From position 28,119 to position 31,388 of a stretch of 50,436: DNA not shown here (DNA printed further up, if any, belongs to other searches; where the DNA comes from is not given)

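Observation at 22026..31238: Five-gene cluster: two REC-gated PPDK_N (ATP-grasp) paralogs, a metallophosphoesterase, a sensor-nucleotidyltransferase and a sensor-Crp/Fnr regulator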

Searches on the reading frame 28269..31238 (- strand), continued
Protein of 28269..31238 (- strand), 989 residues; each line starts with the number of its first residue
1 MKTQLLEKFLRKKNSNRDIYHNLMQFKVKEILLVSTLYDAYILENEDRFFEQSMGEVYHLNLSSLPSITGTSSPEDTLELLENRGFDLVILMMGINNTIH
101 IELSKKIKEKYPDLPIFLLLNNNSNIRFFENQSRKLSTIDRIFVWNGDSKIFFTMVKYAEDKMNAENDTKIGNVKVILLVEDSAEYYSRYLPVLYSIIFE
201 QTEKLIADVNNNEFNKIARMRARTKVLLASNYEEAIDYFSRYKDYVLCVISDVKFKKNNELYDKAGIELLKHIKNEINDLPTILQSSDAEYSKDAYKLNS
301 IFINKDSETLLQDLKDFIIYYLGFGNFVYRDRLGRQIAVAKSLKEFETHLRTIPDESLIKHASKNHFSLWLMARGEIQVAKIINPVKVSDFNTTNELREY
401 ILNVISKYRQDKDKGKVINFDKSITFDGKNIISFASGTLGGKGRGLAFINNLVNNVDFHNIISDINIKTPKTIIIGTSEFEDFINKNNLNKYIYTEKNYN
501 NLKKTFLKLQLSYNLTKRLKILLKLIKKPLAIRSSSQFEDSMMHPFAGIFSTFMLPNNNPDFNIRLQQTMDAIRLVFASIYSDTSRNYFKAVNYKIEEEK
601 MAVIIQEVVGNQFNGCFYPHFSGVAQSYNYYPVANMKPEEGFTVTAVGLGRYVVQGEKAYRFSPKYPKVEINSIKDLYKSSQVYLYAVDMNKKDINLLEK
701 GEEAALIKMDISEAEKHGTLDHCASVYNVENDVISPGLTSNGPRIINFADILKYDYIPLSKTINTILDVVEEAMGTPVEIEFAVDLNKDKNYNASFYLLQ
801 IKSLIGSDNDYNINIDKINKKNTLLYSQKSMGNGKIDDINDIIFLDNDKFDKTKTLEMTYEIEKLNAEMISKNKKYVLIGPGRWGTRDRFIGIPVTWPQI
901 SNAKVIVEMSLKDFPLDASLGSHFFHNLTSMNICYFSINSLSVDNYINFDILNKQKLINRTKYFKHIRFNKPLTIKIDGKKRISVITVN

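Call 63: predict_structure(alignment_id=A3)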
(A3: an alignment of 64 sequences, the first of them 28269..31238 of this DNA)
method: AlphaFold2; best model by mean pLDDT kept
length: 989 residues; sequences in the alignment: 64
mean_pLDDT: 81.2   pTM: 0.63
mean pLDDT of the five models: 81.2, 80.7, 79.2, 77.9, 74.6
residues with pLDDT >= 90: 270; 70-90: 544; 50-70: 143; < 50: 32
segments of 3 or more residues with pLDDT < 50: 1-3, 43-49, 653-656, 918-924, 926-930
pLDDT, mean of each block of 10 residues (from residue 1): 51 58 84 73 47 52 68 86 91 76 90 91 62 66 81 88 90 88 87 85 65 64 89 94 90 90 92 88 90 89 84 77 73 82 83 89 83 78 84 90 84 76 65 80 83 80 85 90 89 87 93 92 89 82 60 92 94 95 82 78 92 93 82 65 84 59 84 78 90 87 89 89 89 85 88 88 90 77 89 89 59 73 82 74 90 88 91 89 74 78 84 59 45 70 80 91 93 81 82
secondary structure, 60 per line:
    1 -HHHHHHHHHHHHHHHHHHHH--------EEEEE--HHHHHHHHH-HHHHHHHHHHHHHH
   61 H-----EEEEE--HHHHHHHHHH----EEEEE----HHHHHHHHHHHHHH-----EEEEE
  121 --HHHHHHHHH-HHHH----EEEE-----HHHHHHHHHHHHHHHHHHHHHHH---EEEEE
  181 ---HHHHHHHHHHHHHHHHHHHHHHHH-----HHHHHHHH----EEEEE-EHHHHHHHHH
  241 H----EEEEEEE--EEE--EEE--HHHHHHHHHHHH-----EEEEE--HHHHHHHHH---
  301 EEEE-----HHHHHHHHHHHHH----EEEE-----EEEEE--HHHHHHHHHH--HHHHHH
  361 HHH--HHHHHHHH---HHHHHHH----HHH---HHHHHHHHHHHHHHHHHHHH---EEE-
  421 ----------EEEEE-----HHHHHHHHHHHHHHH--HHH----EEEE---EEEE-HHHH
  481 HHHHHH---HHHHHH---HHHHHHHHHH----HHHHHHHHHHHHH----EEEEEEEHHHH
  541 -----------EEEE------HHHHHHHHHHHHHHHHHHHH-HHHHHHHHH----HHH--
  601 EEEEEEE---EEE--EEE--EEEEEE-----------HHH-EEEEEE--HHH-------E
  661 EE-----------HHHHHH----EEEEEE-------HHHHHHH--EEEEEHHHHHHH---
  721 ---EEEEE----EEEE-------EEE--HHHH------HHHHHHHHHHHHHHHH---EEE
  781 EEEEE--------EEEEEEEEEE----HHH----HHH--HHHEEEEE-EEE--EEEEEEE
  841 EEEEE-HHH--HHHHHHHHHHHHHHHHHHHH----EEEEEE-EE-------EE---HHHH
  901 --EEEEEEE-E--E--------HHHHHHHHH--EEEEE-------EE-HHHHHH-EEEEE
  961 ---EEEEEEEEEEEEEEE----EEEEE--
elements in order (helices of 4 or more, strands of 3 or more residues): H2-21 E30-34 H37-45 H47-61 E67-71 H74-83 E88-92 H97-110 E116-120 H123-131 H133-136 E141-144 H150-172 E176-180 H184-207 H213-220 E225-229 H232-241 E246-252 E255-257 E260-262 H265-276 E282-286 H289-297 E301-304 H310-322 E327-330 E336-340 H343-352 H355-363 H366-373 H377-383 H394-413 E417-419 E431-435 H441-455 E465-468 E472-475 H477-486 H490-495 H499-508 H513-525 E530-536 H537-540 E552-555 H562-581 H583-591 E601-607 E611-613 E616-618 E621-626 E642-647 E660-662 H674-679 E684-689 H697-703 E706-710 H711-717 E724-728 E733-736 E744-746 H749-752 H759-774 E778-785 E794-803 E823-827 E829-831 E834-845 H852-871 E876-881 H897-900 E903-909 H923-931 E934-938 H949-954 E956-960 E964-978 E983-987
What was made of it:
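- A His phospho-carrier therefore rests only on invariance and on a low-confidence loop in the model (call 63).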

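Call 65: fold_search(model_id=the predicted structure, library=pdb)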
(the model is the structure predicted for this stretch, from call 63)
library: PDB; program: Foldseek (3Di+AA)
matches with E <= 10: 1356; with E <= 0.001: 19
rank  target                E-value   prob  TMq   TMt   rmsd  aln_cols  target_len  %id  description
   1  5hv1                  1.5e-11  1.00  0.25  0.29   9.5       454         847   15  Rifampin phosphotransferase in complex with AMPPNP and rifampin from Listeria monocytogenes (released 2016-03-30)
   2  5hv3                  2.9e-11  1.00  0.24  0.28   7.4       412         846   15  Rifampin phosphotransferase G527Y mutant in complex with AMPPNP from Listeria monocytogenes (released 2016-03-30)
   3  9g85_D                4.5e-07  1.00  0.14  0.27  18.9       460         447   12  Structure of Response regulator PleD in complex with c-diGMP and ppGpp (released 2025-08-06)
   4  9g85_A                5.8e-07  1.00  0.14  0.27  17.3       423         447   13  Structure of Response regulator PleD in complex with c-diGMP and ppGpp (released 2025-08-06)
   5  2wb4_A                7.2e-07  1.00  0.13  0.24  20.8       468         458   12  activated diguanylate cyclase PleD in complex with c-di-GMP (released 2010-04-21)
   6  9g85_B                1.1e-06  1.00  0.13  0.27  16.8       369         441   12  Structure of Response regulator PleD in complex with c-diGMP and ppGpp (released 2025-08-06)
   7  9g85_C                1.1e-06  1.00  0.14  0.28  18.2       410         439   13  Structure of Response regulator PleD in complex with c-diGMP and ppGpp (released 2025-08-06)
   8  5jvl_A                1.6e-06  1.00  0.20  0.23  14.2       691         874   11  C4-type pyruvate phospate dikinase: nucleotide binding domain with bound ATP analogue (released 2017-04-05)
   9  2v0n_A                1.8e-06  1.00  0.13  0.25  18.9       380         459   13  ACTIVATED RESPONSE REGULATOR PLED IN COMPLEX WITH C-DIGMP AND GTP- ALPHA-S (released 2007-08-21)
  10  2wb4_B                2.0e-06  1.00  0.13  0.26  18.5       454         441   12  activated diguanylate cyclase PleD in complex with c-di-GMP (released 2010-04-21)
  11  9g86_A                2.6e-06  1.00  0.14  0.27  17.2       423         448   13  Structure of Response regulator PleD in complex with c-diGMP and pppGpp (released 2025-08-06)
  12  9g86_B                2.8e-06  1.00  0.13  0.26  17.2       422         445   13  Structure of Response regulator PleD in complex with c-diGMP and pppGpp (released 2025-08-06)
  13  1w25_A                1.3e-05  1.00  0.14  0.27  16.3       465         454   12  Response regulator PleD in complex with c-diGMP (released 2004-11-18)
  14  5lu4_A                4.6e-05  1.00  0.21  0.24  10.9       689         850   12  C4-type pyruvate phosphate dikinase: conformational intermediate of central domain in the swiveling mechanism (released 2017-05-24)
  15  5ep0                  6.3e-05  1.00  0.14  0.30  21.7       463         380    8  Quorum-Sensing Signal Integrator LuxO - Receiver+Catalytic Domains (released 2016-04-20)
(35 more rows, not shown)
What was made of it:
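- On PpsA/PPDK/Rph dikinase family: Foldseek match to Rph at 1.5e-11 (call 65).
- On Response-regulator receiver (REC): Fold matches to PleD, PorX and NtrC-type receivers (call 65).
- Closest known: Rifampin phosphotransferase. Same: Rph is the best structural match, followed by PPDK (call 65).
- The top structural match is rifampin phosphotransferase (E = 1.5e-11), followed by PPDK and PleD (call 65). The architecture, sensor plus tandem receivers plus enzyme, is typical of signalling proteins such as PleD, PorX and CheB, which are among the structural matches (call 65).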

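Call 66: search_protein_families(library=pfam, proteins=[L010:12413-12922:+, L010:17354-17863:+, L009:12410-12919:+, L003:15449-15958:+], max_evalue=10)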
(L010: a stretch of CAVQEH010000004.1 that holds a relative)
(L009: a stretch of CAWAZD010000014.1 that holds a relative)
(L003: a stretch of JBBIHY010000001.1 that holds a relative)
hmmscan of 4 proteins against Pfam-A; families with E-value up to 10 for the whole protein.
L010:12413-12922:+ (170 aa): 0 families

L010:17354-17863:+ (170 aa): 0 families

L009:12410-12919:+ (170 aa): 0 families

L003:15449-15958:+ (170 aa): 0 families

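Call 73: search_protein_families(library=pfam, proteins=[L024:3433-4095:-, L034:8353-9372:+, L034:6507-8348:+, L045:1-1395:+, L012:1280-2467:-, L033:396-1193:+, L004:14862-16676:+, L011:3-2306:-, L054:15232-16965:+], max_evalue=0.0001)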
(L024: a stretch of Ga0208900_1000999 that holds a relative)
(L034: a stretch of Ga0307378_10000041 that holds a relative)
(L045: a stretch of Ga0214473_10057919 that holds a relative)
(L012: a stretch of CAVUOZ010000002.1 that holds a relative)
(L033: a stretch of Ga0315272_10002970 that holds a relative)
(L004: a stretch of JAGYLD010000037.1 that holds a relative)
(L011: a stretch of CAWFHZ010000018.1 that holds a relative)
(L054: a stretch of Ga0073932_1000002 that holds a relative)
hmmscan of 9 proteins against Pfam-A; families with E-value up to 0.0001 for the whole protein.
L024:3433-4095:- (221 aa): 4 families
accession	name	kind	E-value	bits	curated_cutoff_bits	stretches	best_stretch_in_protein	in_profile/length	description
PF00196.25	GerE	-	2.2e-20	72.5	23.5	1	158-213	2-57/57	Bacterial regulatory proteins, luxR family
PF00072.30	Response_reg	-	7e-13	49.2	30.2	1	6-120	1-110/111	Response regulator receiver domain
PF08281.18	Sigma70_r4_2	-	1.2e-07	31.7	25.7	1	151-201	3-54/54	Sigma-70, region 4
PF04545.22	Sigma70_r4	-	2.8e-06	27.2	24.1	1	156-201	2-48/50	Sigma-70, region 4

L034:8353-9372:+ (340 aa): 1 family
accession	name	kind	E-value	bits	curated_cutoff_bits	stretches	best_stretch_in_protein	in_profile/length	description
PF02775.26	TPP_enzyme_C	-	1.4e-26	93.6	21.9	1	55-202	2-151/151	Thiamine pyrophosphate enzyme, C-terminal TPP binding domain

L034:6507-8348:+ (614 aa): 2 families
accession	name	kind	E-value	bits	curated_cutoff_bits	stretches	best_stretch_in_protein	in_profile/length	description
PF01855.24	POR_N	-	3.7e-50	171.3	27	1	259-468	9-217/231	Pyruvate flavodoxin/ferredoxin oxidoreductase, thiamine diP-bdg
PF01558.24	POR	-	2.1e-29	103.3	27.4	1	22-210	2-172/173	Pyruvate ferredoxin/flavodoxin oxidoreductase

L045:1-1395:+ (465 aa): 2 families
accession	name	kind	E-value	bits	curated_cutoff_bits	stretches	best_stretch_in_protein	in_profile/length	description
PF02896.24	PEP-utilizers_C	-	3.2e-97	325.7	22.8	1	143-431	4-292/293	PEP-utilising enzyme, PEP-binding domain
PF00391.29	PEP-utilizers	-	1e-15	57.5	23.1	1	46-115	5-72/72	PEP-utilising enzyme, mobile domain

L012:1280-2467:- (396 aa): 1 family
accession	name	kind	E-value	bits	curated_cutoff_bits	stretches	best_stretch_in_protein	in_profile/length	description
PF00557.29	Peptidase_M24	-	7.3e-47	160.3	23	1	162-379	2-208/208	Metallopeptidase family M24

L033:396-1193:+ (266 aa): 1 family
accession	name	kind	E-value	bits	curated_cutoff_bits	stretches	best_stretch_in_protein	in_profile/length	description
PF01177.27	Asp_Glu_race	-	1.4e-14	54.8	31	1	20-211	18-206/211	Asp/Glu/Hydantoin racemase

L004:14862-16676:+ (605 aa): 6 families
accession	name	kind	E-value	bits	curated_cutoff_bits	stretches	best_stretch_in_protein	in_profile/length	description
PF14691.11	Fer4_20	-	8e-43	145.3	25.8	1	150-259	1-111/113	Dihydroprymidine dehydrogenase domain II, 4Fe-4S cluster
PF07992.20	Pyr_redox_2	-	2.3e-36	126.1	26.1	1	275-580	3-291/291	Pyridine nucleotide-disulphide oxidoreductase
PF00070.33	Pyr_redox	-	2.3e-14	54.1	22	1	413-487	1-78/82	Pyridine nucleotide-disulphide oxidoreductase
PF13738.12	Pyr_redox_3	-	3e-11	43.5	30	1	408-564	161-305/305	Pyridine nucleotide-disulphide oxidoreductase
PF13450.12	NAD_binding_8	-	2e-08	34.8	21.9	1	277-311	1-35/68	NAD(P)-binding Rossmann-like domain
PF02826.25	2-Hacid_dh_C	-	6.9e-05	22.7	25.1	0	402-453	27-77/178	D-isomer specific 2-hydroxyacid dehydrogenase, NAD binding domain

L011:3-2306:- (768 aa): 7 families
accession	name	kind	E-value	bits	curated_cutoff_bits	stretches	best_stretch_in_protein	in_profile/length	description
PF13426.13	PAS_9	-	5.1e-22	78.5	27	2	392-494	3-103/103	PAS domain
PF08448.16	PAS_4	-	2.1e-18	67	23.1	1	507-610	2-110/110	PAS fold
PF13188.13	PAS_8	-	2.1e-18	65.9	21.8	1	61-120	2-55/65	PAS domain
PF00989.32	PAS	-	2.8e-15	56.8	22.6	1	381-489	2-110/113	PAS fold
PF08447.18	PAS_3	-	6.4e-14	52.4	25.6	1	405-486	4-86/89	PAS fold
PF01590.32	GAF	-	3.3e-06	28.1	22.4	1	198-365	4-132/133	GAF domain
PF13185.12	GAF_2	-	2.2e-05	25.1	28.6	0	201-366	9-135/136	GAF domain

L054:15232-16965:+ (578 aa): 3 families
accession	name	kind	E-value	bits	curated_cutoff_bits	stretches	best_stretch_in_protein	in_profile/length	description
PF02518.31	HATPase_c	-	1.3e-27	96.8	26.4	1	472-575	2-109/111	Histidine kinase-, DNA gyrase B-, and HSP90-like ATPase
PF00512.31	HisKA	-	2.1e-11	44.1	26.9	1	366-425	3-62/66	His Kinase A (phospho-acceptor) domain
PF14501.12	HATPase_c_5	-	5.2e-06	26.8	22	1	475-563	5-92/102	GHKL domain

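Call 92: search_protein_families(library=pfam, proteins=[L026:12988-13506:+, L026:13610-15385:+, L026:15478-19191:+, L026:19268-19723:+, L026:6112-7338:+, L096:15411-16703:+], max_evalue=0.0001)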
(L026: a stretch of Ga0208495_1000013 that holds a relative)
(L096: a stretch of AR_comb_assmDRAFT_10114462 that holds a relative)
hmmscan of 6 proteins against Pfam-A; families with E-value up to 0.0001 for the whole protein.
L026:12988-13506:+ (172 aa): 1 family
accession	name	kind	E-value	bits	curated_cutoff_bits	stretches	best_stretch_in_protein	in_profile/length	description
PF01257.25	2Fe-2S_thioredx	-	1.5e-49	168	24.8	1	26-167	4-145/145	Thioredoxin-like [2Fe-2S] ferredoxin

L026:13610-15385:+ (591 aa): 11 families
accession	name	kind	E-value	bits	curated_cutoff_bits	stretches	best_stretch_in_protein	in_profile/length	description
PF01512.22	Complex1_51K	-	3.3e-48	163.8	31.2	1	153-324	2-149/150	Nuo51 FMN-binding domain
PF10589.14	NADH_4Fe-4S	-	1.3e-35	121.6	23.5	1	435-519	1-85/85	NADH-ubiquinone oxidoreductase-F iron-sulfur binding region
PF00037.32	Fer4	-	1.2e-09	38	21.1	1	536-559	1-24/24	4Fe-4S binding domain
PF14697.11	Fer4_21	-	5.4e-07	30.1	35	1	538-586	3-55/59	4Fe-4S dicluster domain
PF13237.11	Fer4_10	-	1.6e-06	28.4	25.5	1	538-583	4-52/53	4Fe-4S dicluster domain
PF10531.15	SLBB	-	2e-06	28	27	1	348-396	2-53/55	SLBB domain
PF12837.12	Fer4_6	-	4e-06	26.9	25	1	537-558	3-24/24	4Fe-4S binding domain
PF13187.11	Fer4_9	-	4.1e-06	27.2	27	1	542-584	1-48/52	4Fe-4S dicluster domain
PF12797.12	Fer4_2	-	8.2e-06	25.9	24.5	0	538-555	5-22/22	4Fe-4S binding domain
PF12838.12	Fer4_7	-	3.4e-05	24.6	27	1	542-586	1-51/52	4Fe-4S dicluster domain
PF01257.25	2Fe-2S_thioredx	-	8.6e-05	22.9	24.8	0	24-78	93-143/145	Thioredoxin-like [2Fe-2S] ferredoxin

L026:15478-19191:+ (1237 aa): 9 families
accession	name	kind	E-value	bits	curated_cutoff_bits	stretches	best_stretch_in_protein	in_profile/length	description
PF07992.20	Pyr_redox_2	-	2.7e-29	102.9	26.1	1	199-504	2-291/291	Pyridine nucleotide-disulphide oxidoreductase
PF00384.28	Molybdopterin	-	7.8e-27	94.7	24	1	763-1156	1-339/353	Molybdopterin oxidoreductase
PF14691.11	Fer4_20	-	5.1e-19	68.6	25.8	1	104-183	30-110/113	Dihydroprymidine dehydrogenase domain II, 4Fe-4S cluster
PF13510.11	Fer2_4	-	2.2e-17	63.3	22.8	1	5-80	3-81/82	2Fe-2S iron-sulfur cluster binding domain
PF22117.2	Fer4_Nqo3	-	3.5e-09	37.2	27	1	626-694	2-67/67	NADH-quinone oxidoreductase subunit 3, ferredoxin-like domain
PF04879.21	Molybdop_Fe4S4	-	3.6e-08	33.7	22.7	1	707-759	2-54/55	Molybdopterin oxidoreductase Fe4S4 domain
PF00070.33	Pyr_redox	-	7.3e-07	30.1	22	0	332-405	2-78/82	Pyridine nucleotide-disulphide oxidoreductase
PF13450.12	NAD_binding_8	-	1.7e-06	28.7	21.9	1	202-238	1-37/68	NAD(P)-binding Rossmann-like domain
PF13738.12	Pyr_redox_3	-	3e-06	27.1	30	0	325-488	160-305/305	Pyridine nucleotide-disulphide oxidoreductase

L026:19268-19723:+ (151 aa): 3 families
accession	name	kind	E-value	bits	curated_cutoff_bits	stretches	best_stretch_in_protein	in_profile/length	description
PF02915.23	Rubrerythrin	-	5.7e-16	59.6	22.8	1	9-140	1-134/137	Rubrerythrin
PF13668.12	Ferritin_2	-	4e-08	33.9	24.7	1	9-136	4-129/138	Ferritin-like domain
PF07875.18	Coat_F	-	6.6e-05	23.5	25.7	0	93-134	4-45/63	Coat F domain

L026:6112-7338:+ (408 aa): 1 family
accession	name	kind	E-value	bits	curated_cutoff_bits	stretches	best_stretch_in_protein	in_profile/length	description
PF04932.20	Wzy_C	-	8.4e-21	74.8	31.7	1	195-349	2-148/149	O-Antigen ligase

L096:15411-16703:+ (431 aa): 10 families
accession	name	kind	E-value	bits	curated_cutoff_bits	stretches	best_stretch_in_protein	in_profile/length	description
PF14691.11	Fer4_20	-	1.4e-41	141.3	25.8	1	32-138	1-108/113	Dihydroprymidine dehydrogenase domain II, 4Fe-4S cluster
PF07992.20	Pyr_redox_2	-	3.2e-22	79.7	26.1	1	155-431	2-258/291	Pyridine nucleotide-disulphide oxidoreductase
PF00070.33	Pyr_redox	-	7.7e-13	49.2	22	1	155-226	1-63/82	Pyridine nucleotide-disulphide oxidoreductase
PF13450.12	NAD_binding_8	-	1.3e-08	35.4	21.9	1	158-190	1-33/68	NAD(P)-binding Rossmann-like domain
PF01266.30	DAO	-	3.8e-07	30.4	27.9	1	155-189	1-35/353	FAD dependent oxidoreductase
PF13241.12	NAD_binding_7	-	4.2e-07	30.9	22.1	0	290-341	2-56/104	Putative NAD(P)-binding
PF13738.12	Pyr_redox_3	-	2.4e-06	27.4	30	0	158-184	2-29/305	Pyridine nucleotide-disulphide oxidoreductase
PF00890.30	FAD_binding_2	-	1.8e-05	24.5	20.4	1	156-190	2-36/414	FAD binding domain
PF01593.30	Amino_oxidase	-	2.2e-05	24.4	19.8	1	164-190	2-28/443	Flavin containing amine oxidoreductase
PF03486.20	HI0933_like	-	4.5e-05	23.5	50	0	155-189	2-36/244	HI0933-like protein Rossmann domain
